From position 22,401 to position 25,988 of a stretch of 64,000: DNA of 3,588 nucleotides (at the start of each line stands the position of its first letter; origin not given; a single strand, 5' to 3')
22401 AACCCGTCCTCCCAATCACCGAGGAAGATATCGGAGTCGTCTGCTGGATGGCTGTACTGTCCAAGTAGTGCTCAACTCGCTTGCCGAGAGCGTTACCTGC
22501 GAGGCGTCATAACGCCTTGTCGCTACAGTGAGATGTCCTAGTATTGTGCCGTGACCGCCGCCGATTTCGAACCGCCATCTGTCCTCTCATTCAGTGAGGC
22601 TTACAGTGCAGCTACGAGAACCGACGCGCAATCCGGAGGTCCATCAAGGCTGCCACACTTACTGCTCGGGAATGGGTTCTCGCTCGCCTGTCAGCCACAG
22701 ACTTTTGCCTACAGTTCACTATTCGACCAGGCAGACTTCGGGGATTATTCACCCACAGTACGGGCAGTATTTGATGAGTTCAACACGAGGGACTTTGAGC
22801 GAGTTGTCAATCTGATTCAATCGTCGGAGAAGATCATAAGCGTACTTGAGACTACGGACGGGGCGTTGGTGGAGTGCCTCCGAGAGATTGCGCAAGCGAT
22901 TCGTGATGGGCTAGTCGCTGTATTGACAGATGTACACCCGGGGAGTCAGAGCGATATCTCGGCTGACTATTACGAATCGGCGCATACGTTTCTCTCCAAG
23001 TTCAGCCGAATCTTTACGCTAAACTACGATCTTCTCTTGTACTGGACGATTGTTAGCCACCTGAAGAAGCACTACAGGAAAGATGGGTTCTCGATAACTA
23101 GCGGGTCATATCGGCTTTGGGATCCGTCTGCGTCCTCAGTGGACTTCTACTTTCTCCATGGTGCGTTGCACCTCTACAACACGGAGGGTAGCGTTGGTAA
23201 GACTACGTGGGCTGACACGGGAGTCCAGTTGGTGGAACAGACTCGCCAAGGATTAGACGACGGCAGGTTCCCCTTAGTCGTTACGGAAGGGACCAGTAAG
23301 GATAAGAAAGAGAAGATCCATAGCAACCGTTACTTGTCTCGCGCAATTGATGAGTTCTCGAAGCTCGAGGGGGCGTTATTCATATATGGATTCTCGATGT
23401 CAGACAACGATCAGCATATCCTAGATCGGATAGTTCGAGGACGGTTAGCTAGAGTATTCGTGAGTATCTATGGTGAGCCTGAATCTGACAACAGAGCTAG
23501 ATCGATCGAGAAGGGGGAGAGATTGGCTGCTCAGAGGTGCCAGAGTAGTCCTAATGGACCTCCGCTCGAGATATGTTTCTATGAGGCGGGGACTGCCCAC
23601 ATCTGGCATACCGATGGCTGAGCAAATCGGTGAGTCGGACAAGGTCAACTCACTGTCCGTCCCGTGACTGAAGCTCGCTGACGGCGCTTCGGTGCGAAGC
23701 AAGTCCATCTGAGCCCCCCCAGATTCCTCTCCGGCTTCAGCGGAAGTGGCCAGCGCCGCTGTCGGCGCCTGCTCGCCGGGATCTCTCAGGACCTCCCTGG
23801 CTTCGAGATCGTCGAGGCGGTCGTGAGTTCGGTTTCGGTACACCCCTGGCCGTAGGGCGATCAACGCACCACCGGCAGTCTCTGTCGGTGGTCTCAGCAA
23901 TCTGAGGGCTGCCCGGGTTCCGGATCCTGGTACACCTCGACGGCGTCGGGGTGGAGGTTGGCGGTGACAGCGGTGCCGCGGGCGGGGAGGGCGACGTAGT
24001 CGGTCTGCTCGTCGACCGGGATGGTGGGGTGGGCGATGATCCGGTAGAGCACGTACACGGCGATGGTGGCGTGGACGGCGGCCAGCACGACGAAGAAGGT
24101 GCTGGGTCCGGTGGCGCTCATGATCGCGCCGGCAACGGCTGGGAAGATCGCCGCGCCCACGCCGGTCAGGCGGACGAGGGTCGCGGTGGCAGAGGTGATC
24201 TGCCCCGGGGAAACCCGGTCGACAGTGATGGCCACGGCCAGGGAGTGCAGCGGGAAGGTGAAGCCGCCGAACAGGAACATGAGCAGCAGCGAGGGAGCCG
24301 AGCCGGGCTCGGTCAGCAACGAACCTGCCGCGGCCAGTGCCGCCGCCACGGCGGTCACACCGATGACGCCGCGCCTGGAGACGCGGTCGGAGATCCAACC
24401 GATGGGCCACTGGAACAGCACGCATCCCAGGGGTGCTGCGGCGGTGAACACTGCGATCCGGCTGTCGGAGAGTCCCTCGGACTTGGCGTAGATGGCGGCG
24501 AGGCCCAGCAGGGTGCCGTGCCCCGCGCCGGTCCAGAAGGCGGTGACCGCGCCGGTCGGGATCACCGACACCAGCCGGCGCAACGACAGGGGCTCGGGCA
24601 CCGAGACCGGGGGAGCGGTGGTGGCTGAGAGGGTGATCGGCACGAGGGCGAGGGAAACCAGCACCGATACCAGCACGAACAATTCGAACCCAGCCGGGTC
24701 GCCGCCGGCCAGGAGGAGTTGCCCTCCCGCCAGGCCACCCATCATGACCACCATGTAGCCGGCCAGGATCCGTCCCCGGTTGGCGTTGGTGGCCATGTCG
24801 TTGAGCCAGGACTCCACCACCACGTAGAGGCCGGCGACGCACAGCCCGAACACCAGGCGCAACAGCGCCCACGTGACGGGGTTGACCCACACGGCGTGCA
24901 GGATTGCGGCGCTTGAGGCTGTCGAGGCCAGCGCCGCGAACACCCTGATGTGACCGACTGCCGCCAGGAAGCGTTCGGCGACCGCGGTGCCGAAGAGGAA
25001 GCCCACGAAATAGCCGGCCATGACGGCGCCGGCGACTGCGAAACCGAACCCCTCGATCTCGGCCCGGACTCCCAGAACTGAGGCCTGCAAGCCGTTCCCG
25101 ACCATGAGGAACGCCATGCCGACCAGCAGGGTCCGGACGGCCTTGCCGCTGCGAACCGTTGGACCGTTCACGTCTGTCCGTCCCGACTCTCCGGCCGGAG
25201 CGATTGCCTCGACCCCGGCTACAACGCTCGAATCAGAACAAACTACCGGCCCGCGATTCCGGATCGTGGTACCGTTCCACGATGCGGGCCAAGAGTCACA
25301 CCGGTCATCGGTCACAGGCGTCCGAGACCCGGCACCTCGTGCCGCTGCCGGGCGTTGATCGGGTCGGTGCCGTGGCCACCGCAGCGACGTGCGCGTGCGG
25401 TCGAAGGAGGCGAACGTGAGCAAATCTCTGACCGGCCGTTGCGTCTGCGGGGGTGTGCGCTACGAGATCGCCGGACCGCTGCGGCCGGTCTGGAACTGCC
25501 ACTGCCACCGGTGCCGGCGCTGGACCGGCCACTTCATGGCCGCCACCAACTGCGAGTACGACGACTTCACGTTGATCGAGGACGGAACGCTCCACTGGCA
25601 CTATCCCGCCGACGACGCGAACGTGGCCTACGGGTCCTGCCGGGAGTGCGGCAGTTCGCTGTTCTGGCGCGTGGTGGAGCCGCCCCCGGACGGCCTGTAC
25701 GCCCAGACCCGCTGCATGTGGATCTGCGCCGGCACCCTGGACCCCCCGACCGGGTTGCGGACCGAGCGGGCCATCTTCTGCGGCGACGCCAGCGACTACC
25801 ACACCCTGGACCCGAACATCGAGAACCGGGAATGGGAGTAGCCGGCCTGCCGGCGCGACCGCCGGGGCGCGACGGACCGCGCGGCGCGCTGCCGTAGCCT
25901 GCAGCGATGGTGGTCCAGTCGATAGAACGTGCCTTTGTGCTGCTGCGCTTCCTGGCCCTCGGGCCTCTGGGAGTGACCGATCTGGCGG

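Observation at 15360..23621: Methyltransferase + PLD-SNF2 helicase-nuclease + SIR2-like gene: a compact RM-like module that fits no named defence system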

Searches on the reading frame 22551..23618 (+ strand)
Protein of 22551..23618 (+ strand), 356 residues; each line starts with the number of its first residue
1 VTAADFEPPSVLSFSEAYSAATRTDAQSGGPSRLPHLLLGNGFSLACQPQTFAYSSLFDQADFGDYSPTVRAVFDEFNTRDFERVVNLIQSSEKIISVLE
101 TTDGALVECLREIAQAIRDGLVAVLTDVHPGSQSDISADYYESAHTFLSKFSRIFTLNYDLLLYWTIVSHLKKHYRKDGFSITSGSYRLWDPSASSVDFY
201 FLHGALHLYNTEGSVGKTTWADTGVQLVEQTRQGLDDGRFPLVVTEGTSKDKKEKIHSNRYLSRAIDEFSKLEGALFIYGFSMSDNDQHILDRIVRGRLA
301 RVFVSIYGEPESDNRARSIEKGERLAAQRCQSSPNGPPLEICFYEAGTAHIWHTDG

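Call 6: search_protein_families(library=pfam, proteins=[window:22551-23618:+], max_evalue=0.01)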
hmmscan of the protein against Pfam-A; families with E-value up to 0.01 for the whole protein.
window:22551-23618:+ (356 aa): 3 families
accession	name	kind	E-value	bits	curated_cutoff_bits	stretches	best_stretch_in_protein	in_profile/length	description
PF16263.11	DUF4917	-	3.8e-63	214.3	28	1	37-352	1-311/311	Domain of unknown function (DUF4917)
PF13289.12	SIR2_2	-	0.00017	22.1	24.5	1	153-317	2-130/141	SIR2-like domain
PF14253.11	AbiH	-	0.0029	18.2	30.9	1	152-296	142-247/260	Bacteriophage abortive infection AbiH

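Call 7: search_protein_families(library=padloc, proteins=[window:22551-23618:+], max_evalue=0.01)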
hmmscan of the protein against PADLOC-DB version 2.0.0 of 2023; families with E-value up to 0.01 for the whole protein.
window:22551-23618:+ (356 aa): 9 families
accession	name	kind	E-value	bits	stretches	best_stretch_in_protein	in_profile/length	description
PDLC04960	PDC-S21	-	3e-102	340.5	1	32-353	17-335/336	-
PDLC04961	PDC-S21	-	1.3e-72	242.9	1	35-353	26-329/336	-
PDLC02414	Aga_SIR2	-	7.9e-06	23.4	1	75-211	48-177/313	-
PDLC04093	SIR2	-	2.5e-05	21.5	1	75-312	75-310/395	-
PDLC02408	Aga_SIR2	-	0.0003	18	1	103-212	102-207/343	Class II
PDLC04094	SIR2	-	0.00052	17.3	1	66-297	64-282/399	-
PDLC04084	SIR2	-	0.004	14.4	0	74-181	95-207/414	-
PDLC04087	SIR2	-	0.0066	13.4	1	110-297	91-273/343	-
PDLC04078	SIR2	-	0.0069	14.2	0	206-295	14-100/171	-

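Call 8: search_protein_families(library=ncbifam, proteins=[window:22551-23618:+], max_evalue=0.01)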
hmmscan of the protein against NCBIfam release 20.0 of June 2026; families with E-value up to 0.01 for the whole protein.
window:22551-23618:+ (356 aa): 0 families

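Call 94: find_homologous_proteins(query=window:22551-23618:+, max_evalue=1e-10)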
Query window:22551-23618:+ (356 aa): 3144 proteins with E <= 1e-10 among 5984 candidates; the best 120 are listed.
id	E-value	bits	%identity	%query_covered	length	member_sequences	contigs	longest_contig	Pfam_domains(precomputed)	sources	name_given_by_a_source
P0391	2.4e-218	743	91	100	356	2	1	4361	PF16263.11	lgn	-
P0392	2.2e-80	289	41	96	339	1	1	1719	PF16263.11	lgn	-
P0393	1.3e-79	286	42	96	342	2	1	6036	PF16263.11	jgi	jgi:hypothetical protein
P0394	2.0e-79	286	42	96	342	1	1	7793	PF16263.11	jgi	jgi:hypothetical protein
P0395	3.8e-79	285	41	96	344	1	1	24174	PF16263.11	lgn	-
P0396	3.0e-78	282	42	96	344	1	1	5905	PF16263.11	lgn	-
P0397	6.1e-78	281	42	91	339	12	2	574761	PF16263.11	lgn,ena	-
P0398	6.4e-78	281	41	96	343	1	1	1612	PF16263.11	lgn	-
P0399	8.2e-78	280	41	96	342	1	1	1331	PF16263.11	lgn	-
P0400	1.3e-77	280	40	96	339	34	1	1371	PF16263.11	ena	-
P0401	2.2e-77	279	40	96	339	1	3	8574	PF16263.11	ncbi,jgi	jgi:hypothetical protein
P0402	3.6e-77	278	41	96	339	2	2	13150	PF16263.11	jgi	-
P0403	5.7e-77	278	41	96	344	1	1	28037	PF16263.11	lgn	-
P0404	7.9e-77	277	41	92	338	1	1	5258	PF16263.11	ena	-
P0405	8.5e-77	277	40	96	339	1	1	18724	PF16263.11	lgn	-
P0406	2.2e-76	276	41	96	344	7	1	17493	PF16263.11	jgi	-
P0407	3.5e-76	275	38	97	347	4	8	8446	PF16263.11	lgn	-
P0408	3.6e-76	275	40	89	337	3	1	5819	PF16263.11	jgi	-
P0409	4.2e-76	275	42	89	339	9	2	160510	PF16263.11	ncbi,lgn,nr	ncbi:DUF4917 domain-containing protein [Klebsiella variicola]|nr:DUF4917 domain-containing protein [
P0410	5.6e-76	274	39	96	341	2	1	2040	PF16263.11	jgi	jgi:hypothetical protein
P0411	5.8e-76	274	38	96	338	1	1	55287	PF16263.11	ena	-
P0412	9.9e-76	274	42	89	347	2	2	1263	PF16263.11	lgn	-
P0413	1.1e-75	273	40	96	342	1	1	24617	PF16263.11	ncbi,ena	-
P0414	1.3e-75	273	41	96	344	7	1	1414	PF16263.11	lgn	-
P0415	1.7e-75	273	39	96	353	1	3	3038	PF16263.11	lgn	-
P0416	1.7e-75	273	42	96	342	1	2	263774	PF16263.11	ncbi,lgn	ncbi:MAG: DUF4917 family protein [Acidobacteriota bacterium]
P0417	2.4e-75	272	39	96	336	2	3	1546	PF16263.11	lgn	-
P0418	2.9e-75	272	38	96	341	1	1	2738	PF16263.11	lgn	-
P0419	4.0e-75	272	40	89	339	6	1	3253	PF16263.11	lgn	-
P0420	4.1e-75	272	41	89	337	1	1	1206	PF16263.11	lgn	-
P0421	4.5e-75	271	41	96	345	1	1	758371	PF16263.11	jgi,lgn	jgi:hypothetical protein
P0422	5.0e-75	271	40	89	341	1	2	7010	PF16263.11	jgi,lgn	jgi:hypothetical protein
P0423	5.2e-75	271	39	96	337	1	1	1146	PF16263.11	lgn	-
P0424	5.4e-75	271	41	96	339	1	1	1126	PF16263.11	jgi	jgi:hypothetical protein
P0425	6.1e-75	271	40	89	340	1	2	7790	PF16263.11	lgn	-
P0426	7.2e-75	271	40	96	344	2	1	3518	PF16263.11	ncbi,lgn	-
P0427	8.2e-75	271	39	96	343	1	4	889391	PF16263.11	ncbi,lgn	ncbi:MAG: DUF4917 family protein [Acidimicrobiia bacterium]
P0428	8.9e-75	270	39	96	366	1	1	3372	PF16263.11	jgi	jgi:hypothetical protein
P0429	9.2e-75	270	41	97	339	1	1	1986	PF16263.11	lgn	-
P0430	9.9e-75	270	38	96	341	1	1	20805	PF16263.11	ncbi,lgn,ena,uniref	ncbi:DUF4917 family protein [Noviherbaspirillum sp.]|uniref:DUF4917 family protein n=1 Tax=Noviherba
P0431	9.9e-75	270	40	89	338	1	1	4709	PF16263.11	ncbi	-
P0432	9.9e-75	270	41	90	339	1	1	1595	PF16263.11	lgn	-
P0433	1.0e-74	270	39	96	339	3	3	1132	PF16263.11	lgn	-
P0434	1.0e-74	270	38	96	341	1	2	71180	PF16263.11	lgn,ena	-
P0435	1.1e-74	270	40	96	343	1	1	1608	PF16263.11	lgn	-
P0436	1.1e-74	270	38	96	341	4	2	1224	PF16263.11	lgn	-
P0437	1.2e-74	270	40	89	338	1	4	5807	PF16263.11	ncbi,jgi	jgi:hypothetical protein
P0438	1.3e-74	270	37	96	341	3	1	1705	PF16263.11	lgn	-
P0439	1.6e-74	270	41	97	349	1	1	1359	PF16263.11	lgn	-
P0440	1.7e-74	269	39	96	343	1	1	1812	PF16263.11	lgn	-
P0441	1.7e-74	269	40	96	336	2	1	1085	PF16263.11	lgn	-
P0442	1.8e-74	269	39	96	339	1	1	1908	PF16263.11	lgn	-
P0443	2.2e-74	269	39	96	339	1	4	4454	PF16263.11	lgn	-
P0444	2.3e-74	269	41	90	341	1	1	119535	PF16263.11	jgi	jgi:hypothetical protein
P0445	2.6e-74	269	38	96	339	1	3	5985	PF16263.11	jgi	jgi:hypothetical protein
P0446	2.7e-74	269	39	96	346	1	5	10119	PF16263.11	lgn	-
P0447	3.1e-74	269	40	97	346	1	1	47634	PF16263.11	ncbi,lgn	-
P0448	3.5e-74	268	40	91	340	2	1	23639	PF16263.11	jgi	jgi:hypothetical protein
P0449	3.5e-74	268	39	96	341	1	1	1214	PF16263.11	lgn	-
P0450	3.6e-74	268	39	97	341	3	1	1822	PF16263.11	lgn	-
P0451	3.6e-74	268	37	96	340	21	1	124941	PF16263.11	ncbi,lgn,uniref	ncbi:DUF4917 family protein [Pantoea anthophila]|uniref:DUF4917 family protein n=1 Tax=Pantoea antho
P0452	3.7e-74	268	38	96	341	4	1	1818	PF16263.11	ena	-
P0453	3.8e-74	268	38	97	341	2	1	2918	PF16263.11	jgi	jgi:Domain of unknown function (DUF4917)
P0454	3.8e-74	268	39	97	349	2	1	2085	PF16263.11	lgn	-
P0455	3.9e-74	268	40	96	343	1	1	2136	PF16263.11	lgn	-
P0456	4.0e-74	268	40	97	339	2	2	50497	PF16263.11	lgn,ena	-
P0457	4.1e-74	268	39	96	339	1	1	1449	PF16263.11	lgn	-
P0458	4.3e-74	268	41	89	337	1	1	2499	PF16263.11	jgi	jgi:Domain of unknown function (DUF4917)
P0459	4.3e-74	268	39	97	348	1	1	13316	PF16263.11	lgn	-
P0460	5.1e-74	268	40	90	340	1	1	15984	PF16263.11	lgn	-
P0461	5.2e-74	268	40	89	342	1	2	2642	PF16263.11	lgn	-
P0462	6.2e-74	268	37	96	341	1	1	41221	PF16263.11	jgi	jgi:hypothetical protein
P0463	6.4e-74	268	41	90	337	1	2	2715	PF16263.11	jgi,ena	-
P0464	6.7e-74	268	39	96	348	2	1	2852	PF16263.11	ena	-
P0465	7.1e-74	267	41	89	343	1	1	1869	PF16263.11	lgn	-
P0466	7.6e-74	267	41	96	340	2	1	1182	PF16263.11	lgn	-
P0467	8.2e-74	267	42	96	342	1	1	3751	PF16263.11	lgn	-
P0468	8.6e-74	267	40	92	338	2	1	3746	PF16263.11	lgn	-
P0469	9.7e-74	267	40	97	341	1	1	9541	PF16263.11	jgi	jgi:hypothetical protein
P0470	1.0e-73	267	39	96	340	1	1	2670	PF16263.11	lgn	-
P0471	1.1e-73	267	40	96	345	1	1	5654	PF16263.11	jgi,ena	-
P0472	1.2e-73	267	39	89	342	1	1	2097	PF16263.11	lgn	-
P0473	1.5e-73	266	38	96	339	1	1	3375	PF16263.11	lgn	-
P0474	1.5e-73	266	39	96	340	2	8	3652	PF16263.11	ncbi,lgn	-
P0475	1.6e-73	266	37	96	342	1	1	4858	PF16263.11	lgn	-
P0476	1.6e-73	266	41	91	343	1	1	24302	PF16263.11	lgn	-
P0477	1.6e-73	266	39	89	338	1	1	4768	PF16263.11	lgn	-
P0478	1.7e-73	266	38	96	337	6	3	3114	PF16263.11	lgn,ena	-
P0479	1.9e-73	266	39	96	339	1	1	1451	PF16263.11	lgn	-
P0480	2.1e-73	266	42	90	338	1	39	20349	PF16263.11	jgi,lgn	jgi:hypothetical protein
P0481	2.1e-73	266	39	96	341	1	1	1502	PF16263.11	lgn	-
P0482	2.4e-73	266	40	96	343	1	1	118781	PF16263.11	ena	-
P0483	3.4e-73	265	38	89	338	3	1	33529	PF16263.11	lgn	-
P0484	3.8e-73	265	38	96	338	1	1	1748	PF16263.11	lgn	-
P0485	4.1e-73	265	40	96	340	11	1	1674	PF16263.11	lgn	-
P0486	4.2e-73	265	40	96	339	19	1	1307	PF16263.11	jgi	-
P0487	4.3e-73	265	38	96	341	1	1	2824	PF16263.11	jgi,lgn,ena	-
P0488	4.4e-73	265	38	96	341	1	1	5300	PF16263.11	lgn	-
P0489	4.6e-73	265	37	96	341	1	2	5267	PF16263.11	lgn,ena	-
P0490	4.8e-73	265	38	96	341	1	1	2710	PF16263.11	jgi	jgi:hypothetical protein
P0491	4.9e-73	265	39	96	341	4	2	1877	PF16263.11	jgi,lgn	jgi:hypothetical protein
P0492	5.3e-73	265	41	97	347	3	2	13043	PF16263.11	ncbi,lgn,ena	-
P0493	5.6e-73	264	37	96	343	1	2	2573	PF16263.11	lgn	-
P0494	5.9e-73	264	37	96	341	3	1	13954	PF16263.11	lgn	-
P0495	5.9e-73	264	37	96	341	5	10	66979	PF16263.11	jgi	jgi:hypothetical protein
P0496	6.0e-73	264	37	96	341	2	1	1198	PF16263.11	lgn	-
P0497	6.1e-73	264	37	96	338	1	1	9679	PF16263.11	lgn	-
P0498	6.2e-73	264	39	96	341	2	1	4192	PF16263.11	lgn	-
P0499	6.8e-73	264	40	96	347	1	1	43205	PF16263.11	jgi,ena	-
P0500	6.9e-73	264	39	96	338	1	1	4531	PF16263.11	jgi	jgi:hypothetical protein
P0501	7.2e-73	264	40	97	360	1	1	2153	PF16263.11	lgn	-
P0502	8.3e-73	264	41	89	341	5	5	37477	PF16263.11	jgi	jgi:hypothetical protein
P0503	8.3e-73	264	38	96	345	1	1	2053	PF16263.11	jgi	jgi:hypothetical protein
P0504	8.4e-73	264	38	96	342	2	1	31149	PF16263.11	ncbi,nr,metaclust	ncbi:MAG: DUF4917 domain-containing protein [Nitrosomonadales bacterium SCN 54-20]|nr:MAG: DUF4917 d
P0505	8.6e-73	264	41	96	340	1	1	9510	PF16263.11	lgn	-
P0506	8.9e-73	264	40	96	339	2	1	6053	PF16263.11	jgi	-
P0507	9.6e-73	264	38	96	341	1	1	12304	PF16263.11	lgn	-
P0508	9.6e-73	264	37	96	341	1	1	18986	PF16263.11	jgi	jgi:hypothetical protein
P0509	1.0e-72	264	39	96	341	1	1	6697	PF16263.11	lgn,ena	-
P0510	1.0e-72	264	36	99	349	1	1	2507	PF16263.11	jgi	jgi:hypothetical protein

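Call 95: find_encoding_contigs(protein=P0391, flank=5000, max_places=2)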
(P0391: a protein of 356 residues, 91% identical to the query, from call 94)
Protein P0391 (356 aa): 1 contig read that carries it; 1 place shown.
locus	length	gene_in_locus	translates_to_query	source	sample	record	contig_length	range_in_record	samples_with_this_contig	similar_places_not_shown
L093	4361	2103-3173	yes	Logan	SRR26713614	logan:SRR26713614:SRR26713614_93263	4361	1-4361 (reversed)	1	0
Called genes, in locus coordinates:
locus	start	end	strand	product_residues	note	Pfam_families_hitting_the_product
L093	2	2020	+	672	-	?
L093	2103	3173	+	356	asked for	PF16263:DUF4917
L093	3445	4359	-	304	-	?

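Call 96: find_encoding_contigs(protein=P0427, flank=6000, max_places=2)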
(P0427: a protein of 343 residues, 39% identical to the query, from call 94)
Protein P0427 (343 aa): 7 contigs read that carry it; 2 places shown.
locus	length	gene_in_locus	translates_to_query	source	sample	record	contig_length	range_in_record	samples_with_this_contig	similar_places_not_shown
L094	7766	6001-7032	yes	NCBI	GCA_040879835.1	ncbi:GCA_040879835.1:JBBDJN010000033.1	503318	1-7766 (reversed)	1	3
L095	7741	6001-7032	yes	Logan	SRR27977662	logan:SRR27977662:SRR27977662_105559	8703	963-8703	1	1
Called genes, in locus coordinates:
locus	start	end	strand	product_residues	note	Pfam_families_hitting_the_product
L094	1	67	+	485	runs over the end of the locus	PF12161:HsdM_N, PF02384:N6_Mtase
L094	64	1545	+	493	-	PF12161:HsdM_N, PF02384:N6_Mtase, PF01170:UPF0020 (weak)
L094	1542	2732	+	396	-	PF01420:Methylase_S (faint)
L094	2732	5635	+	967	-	PF04313:HSDR_N, PF04851:ResIII, PF18766:SWI2_SNF2, PF22679:T1R_D3-like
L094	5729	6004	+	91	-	-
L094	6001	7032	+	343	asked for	PF16263:DUF4917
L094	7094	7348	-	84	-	PF26468:GIY_YIG_3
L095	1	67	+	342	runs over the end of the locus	?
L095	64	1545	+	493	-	PF12161:HsdM_N, PF02384:N6_Mtase, PF01170:UPF0020 (weak)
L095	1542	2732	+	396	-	PF01420:Methylase_S (faint)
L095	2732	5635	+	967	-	PF04313:HSDR_N, PF04851:ResIII, PF18766:SWI2_SNF2, PF22679:T1R_D3-like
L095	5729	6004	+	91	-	-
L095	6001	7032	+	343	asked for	PF16263:DUF4917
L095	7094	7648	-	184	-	PF26468:GIY_YIG_3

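Call 97: find_encoding_contigs(protein=P0409, flank=6000, max_places=2)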
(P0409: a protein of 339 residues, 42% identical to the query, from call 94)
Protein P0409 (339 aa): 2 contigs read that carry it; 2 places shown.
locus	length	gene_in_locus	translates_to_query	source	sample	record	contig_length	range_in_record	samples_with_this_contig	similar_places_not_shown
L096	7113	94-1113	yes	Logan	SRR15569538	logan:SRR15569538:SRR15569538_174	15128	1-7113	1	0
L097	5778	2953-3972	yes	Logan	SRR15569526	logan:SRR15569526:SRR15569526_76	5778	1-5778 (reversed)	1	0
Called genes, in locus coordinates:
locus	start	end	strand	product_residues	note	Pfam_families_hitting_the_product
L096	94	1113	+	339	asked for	PF16263:DUF4917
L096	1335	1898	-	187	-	PF00440:TetR_N, PF17940:TetR_C_31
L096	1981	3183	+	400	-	PF07690:MFS_1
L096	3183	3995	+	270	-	PF00702:Hydrolase, PF08282:Hydrolase_3, PF12710:HAD (faint), PF05116:S6PP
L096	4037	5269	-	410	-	PF07690:MFS_1, PF00083:Sugar_tr (weak)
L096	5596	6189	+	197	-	PF01569:PAP2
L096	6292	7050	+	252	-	PF08220:HTH_DeoR, PF00455:DeoRC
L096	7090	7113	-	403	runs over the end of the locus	PF00768:Peptidase_S11, PF13354:Beta-lactamase2, PF07943:PBP5_C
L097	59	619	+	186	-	PF07022:Phage_CI_repr, PF16452:Phage_CI_C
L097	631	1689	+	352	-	-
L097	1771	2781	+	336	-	PF24624:Int_N, PF00589:Phage_integrase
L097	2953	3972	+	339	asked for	PF16263:DUF4917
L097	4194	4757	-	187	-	PF00440:TetR_N, PF17940:TetR_C_31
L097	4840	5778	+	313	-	?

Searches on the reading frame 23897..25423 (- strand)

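Call 10: search_protein_families(library=pfam, proteins=[window:23897-25423:-], max_evalue=0.001)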
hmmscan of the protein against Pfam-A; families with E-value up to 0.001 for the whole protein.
window:23897-25423:- (509 aa): 4 families
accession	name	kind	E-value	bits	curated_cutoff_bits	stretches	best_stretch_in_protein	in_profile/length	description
PF07690.21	MFS_1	-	5.6e-19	68.7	33.4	2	294-467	4-178/347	Major Facilitator Superfamily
PF12832.13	MFS_1_like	-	1.4e-05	24.7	25.2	1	303-464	16-178/373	MFS_1 like family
PF05977.19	MFS_3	-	0.00017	20.7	27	1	319-455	43-183/524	Transmembrane secretion effector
PF00083.30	Sugar_tr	-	0.00059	19.3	22.3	0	316-464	41-190/452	Sugar (and other) transporter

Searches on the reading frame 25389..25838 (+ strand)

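Call 10: search_protein_families(library=pfam, proteins=[window:25389-25838:+], max_evalue=0.001)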
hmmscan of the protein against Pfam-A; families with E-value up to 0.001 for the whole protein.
window:25389-25838:+ (150 aa): 1 family
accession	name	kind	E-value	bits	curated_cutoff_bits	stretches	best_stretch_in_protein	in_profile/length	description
PF04828.22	GFA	-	5.9e-16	59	24.3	1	14-132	2-114/115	Glutathione-dependent formaldehyde-activating enzyme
